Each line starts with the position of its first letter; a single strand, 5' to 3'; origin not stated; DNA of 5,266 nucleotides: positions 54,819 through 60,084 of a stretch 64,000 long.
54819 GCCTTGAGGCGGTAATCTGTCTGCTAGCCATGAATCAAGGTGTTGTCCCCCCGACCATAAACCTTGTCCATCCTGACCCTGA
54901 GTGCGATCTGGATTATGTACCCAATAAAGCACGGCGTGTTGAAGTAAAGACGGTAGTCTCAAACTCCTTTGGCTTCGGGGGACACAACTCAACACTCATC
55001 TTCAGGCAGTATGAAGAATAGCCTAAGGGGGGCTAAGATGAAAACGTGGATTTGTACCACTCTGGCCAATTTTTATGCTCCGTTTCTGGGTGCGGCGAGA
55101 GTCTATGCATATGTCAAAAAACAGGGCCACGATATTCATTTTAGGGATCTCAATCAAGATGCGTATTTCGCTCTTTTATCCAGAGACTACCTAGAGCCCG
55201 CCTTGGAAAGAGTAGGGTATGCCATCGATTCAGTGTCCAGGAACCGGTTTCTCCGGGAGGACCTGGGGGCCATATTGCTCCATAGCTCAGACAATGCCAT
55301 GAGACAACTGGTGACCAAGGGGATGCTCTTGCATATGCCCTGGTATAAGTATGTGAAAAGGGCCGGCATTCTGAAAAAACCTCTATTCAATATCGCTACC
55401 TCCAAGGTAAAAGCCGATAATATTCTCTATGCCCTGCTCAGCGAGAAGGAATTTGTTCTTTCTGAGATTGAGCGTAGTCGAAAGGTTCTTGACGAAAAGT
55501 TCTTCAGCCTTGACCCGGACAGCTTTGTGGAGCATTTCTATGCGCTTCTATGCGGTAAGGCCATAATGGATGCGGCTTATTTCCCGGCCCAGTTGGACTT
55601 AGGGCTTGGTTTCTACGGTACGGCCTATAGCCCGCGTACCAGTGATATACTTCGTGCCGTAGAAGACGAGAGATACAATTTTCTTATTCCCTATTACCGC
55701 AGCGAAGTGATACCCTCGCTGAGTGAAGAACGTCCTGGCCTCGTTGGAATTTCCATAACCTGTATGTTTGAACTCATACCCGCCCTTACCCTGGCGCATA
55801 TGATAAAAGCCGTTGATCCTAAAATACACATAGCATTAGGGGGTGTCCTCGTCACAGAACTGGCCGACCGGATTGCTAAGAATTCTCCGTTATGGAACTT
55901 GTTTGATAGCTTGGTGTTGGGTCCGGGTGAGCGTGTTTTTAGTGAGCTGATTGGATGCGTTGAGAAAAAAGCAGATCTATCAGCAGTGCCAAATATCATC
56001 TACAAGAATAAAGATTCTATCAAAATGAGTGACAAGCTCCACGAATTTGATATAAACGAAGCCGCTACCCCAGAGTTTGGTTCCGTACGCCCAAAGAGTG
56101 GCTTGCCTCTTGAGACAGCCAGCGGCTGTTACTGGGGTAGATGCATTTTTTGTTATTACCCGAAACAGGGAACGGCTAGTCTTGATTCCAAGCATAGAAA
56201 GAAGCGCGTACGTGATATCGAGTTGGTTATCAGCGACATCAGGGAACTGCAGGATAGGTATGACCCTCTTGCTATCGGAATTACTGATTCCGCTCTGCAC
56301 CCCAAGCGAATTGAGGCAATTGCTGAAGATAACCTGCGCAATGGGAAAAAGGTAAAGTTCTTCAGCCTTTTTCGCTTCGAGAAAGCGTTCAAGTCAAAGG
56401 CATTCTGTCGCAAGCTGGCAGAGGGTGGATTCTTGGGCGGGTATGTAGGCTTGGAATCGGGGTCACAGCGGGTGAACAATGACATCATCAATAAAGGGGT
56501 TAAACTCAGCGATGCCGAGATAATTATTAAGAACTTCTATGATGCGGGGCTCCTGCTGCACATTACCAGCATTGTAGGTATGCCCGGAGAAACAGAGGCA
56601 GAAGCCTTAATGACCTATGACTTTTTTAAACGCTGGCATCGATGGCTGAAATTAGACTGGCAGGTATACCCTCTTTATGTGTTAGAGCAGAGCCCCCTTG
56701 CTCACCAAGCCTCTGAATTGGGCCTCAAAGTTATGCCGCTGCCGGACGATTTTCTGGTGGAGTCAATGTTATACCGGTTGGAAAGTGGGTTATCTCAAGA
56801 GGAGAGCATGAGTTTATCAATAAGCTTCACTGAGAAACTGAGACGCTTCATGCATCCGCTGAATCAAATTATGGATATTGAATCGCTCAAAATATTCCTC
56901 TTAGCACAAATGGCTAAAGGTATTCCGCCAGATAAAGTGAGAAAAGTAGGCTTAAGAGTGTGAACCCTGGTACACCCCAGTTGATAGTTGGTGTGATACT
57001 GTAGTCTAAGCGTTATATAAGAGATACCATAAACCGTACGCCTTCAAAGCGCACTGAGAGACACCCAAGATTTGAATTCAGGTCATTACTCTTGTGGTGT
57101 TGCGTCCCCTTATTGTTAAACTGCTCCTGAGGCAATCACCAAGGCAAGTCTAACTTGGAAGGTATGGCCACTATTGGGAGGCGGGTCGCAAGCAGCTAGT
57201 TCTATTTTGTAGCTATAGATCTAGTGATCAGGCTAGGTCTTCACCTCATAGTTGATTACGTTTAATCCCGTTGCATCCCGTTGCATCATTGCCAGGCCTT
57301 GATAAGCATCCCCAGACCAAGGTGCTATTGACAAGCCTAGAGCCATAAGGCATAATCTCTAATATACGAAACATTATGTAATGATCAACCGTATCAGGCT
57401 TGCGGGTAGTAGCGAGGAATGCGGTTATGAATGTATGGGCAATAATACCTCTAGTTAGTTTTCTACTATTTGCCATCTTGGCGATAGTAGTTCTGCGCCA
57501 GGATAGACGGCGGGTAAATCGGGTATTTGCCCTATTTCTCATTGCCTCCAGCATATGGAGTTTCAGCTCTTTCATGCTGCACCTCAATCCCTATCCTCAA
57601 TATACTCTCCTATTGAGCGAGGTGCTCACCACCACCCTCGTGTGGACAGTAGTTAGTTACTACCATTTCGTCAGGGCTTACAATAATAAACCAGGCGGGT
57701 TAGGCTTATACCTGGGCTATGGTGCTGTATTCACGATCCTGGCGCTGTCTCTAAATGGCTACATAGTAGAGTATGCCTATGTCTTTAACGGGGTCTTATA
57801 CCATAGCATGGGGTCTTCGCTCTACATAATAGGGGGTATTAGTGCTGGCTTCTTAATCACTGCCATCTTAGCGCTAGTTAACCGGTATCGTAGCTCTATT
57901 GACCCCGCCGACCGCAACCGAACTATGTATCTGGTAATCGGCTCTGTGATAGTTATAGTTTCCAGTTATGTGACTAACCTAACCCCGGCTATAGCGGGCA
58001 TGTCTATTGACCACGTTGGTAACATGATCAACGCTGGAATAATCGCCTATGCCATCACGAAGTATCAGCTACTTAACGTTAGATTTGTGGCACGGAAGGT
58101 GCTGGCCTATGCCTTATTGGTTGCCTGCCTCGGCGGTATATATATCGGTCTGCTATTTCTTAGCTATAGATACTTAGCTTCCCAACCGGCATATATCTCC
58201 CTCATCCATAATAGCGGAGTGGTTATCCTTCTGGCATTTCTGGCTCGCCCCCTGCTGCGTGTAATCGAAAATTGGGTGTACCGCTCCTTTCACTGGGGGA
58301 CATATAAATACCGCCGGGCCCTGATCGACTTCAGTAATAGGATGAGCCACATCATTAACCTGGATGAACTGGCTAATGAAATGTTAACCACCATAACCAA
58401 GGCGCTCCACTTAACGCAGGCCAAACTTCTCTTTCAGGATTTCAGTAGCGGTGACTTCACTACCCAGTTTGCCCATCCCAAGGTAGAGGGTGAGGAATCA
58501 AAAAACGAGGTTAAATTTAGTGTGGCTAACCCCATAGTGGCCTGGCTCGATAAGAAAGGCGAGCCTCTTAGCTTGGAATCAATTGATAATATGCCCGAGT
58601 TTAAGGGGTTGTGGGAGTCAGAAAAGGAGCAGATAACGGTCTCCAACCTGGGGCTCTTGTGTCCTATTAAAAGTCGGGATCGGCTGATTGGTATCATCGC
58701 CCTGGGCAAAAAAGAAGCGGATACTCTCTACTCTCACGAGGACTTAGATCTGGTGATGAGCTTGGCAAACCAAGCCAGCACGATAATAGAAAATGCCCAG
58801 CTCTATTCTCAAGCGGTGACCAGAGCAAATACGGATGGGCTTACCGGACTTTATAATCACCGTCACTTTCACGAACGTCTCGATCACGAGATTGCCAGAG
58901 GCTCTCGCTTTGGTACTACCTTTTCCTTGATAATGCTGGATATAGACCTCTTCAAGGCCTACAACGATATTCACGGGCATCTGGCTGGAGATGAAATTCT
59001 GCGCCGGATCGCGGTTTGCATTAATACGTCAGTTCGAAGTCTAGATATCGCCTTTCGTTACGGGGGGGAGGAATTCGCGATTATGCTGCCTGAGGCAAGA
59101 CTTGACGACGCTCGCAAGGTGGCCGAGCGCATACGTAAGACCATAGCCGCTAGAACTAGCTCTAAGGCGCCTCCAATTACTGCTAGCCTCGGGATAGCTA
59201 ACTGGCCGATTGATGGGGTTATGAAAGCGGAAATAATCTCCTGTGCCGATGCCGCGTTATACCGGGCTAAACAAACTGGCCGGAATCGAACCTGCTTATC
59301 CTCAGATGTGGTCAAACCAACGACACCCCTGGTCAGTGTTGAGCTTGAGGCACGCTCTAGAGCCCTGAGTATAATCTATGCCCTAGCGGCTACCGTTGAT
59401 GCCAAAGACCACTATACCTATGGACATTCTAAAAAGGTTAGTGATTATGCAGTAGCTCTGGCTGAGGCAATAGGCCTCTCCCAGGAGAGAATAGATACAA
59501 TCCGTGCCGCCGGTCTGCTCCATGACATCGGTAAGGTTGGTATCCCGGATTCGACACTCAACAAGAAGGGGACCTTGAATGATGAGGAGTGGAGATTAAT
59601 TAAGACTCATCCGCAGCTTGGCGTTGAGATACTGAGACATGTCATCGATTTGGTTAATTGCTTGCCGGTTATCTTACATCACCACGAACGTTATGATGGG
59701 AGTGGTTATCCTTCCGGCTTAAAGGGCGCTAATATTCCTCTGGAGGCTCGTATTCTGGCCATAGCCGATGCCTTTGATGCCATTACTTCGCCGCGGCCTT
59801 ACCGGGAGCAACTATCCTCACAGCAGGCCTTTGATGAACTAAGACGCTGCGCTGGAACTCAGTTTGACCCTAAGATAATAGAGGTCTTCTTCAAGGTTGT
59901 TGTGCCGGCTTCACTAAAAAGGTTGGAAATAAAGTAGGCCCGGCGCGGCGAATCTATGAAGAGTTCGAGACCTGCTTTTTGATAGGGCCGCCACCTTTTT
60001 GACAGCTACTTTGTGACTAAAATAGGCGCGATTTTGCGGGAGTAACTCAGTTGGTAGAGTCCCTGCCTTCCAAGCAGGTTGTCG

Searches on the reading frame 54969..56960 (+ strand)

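Call 63: search_protein_families(library=pfam, proteins=[window:54969-56960:+], max_evalue=0.00001)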
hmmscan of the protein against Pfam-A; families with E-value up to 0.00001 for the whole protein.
window:54969-56960:+ (664 aa): 2 families
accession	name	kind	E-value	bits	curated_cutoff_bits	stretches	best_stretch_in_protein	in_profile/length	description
PF04055.27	Radical_SAM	-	7.4e-13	49.4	29.5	1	384-552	4-165/166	Radical SAM superfamily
PF02310.24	B12-binding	-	1.7e-09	38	32.1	1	245-327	41-120/121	B12 binding domain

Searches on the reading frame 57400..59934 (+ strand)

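Call 63: search_protein_families(library=pfam, proteins=[window:57400-59934:+], max_evalue=0.00001)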
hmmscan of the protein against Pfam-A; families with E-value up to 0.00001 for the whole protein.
window:57400-59934:+ (845 aa): 6 families
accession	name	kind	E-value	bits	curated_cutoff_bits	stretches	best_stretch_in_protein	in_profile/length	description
PF00990.26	GGDEF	-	1e-43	149.3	23.8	1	476-630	1-161/161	Diguanylate cyclase, GGDEF domain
PF13487.12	HD_5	-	7e-43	146.7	27.2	1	666-826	7-170/170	HD domain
PF01966.28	HD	-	1.7e-24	86.8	22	1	673-794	1-115/116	HD domain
PF16927.11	HisKA_7TM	-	3.9e-12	46.9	28.6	1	18-227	3-222/224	N-terminal 7TM region of histidine kinase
PF13185.12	GAF_2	-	6.5e-08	33.3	28.6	1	320-464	3-136/136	GAF domain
PF13492.12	GAF_3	-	1.8e-06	28.8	27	1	321-465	2-129/129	GAF domain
